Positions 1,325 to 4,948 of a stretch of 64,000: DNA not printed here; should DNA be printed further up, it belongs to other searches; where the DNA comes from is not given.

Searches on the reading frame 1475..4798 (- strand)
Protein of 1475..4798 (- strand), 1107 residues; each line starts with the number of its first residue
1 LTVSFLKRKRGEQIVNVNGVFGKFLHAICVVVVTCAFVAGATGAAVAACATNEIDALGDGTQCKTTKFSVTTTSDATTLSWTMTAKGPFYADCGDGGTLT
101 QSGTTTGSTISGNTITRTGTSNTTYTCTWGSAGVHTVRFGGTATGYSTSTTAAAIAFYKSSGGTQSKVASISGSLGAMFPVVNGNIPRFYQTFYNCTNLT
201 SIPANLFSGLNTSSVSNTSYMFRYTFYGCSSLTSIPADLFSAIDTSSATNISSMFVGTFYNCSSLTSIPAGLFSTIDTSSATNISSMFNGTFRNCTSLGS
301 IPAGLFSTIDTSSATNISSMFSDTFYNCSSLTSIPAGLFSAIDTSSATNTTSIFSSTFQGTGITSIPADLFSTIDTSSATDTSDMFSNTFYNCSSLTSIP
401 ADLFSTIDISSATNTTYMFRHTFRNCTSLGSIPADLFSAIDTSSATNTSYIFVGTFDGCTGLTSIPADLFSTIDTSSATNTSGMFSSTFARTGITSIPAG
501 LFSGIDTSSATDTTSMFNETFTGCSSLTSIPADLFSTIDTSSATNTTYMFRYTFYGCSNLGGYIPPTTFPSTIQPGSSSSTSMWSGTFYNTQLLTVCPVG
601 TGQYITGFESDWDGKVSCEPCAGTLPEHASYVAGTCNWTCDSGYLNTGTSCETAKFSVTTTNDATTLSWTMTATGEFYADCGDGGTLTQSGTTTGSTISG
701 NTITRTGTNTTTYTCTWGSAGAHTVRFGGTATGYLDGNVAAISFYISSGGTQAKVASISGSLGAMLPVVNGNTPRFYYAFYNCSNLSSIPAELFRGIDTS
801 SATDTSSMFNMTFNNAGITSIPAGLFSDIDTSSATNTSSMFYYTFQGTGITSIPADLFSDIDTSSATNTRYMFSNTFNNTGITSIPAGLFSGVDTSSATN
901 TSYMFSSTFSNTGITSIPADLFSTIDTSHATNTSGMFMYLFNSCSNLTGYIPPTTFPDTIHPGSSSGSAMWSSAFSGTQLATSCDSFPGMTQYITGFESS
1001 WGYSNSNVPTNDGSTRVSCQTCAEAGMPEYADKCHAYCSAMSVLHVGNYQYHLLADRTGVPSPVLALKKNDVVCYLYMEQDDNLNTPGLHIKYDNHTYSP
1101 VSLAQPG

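Call 61: search_protein_families(library=pfam, proteins=[window:1475-4798:-], max_evalue=0.001)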
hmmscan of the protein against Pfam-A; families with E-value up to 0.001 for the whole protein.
window:1475-4798:- (1107 aa): 1 family
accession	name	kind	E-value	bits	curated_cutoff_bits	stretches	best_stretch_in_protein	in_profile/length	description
PF03382.20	DUF285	-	1.4e-15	57.5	25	0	191-324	5-110/120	Mycoplasma protein of unknown function, DUF285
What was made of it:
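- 1475..4798 (-): Paralog, 1107 aa: two units with 33-aa LRRs and a divergent CTD-like end. DUF285 at 1.4e-15 (call 61).
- On PARCEL / TIGR02167 / DUF285: Paralog 1475-4798 matches DUF285 at 57.5 bits against 25 (call 61).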
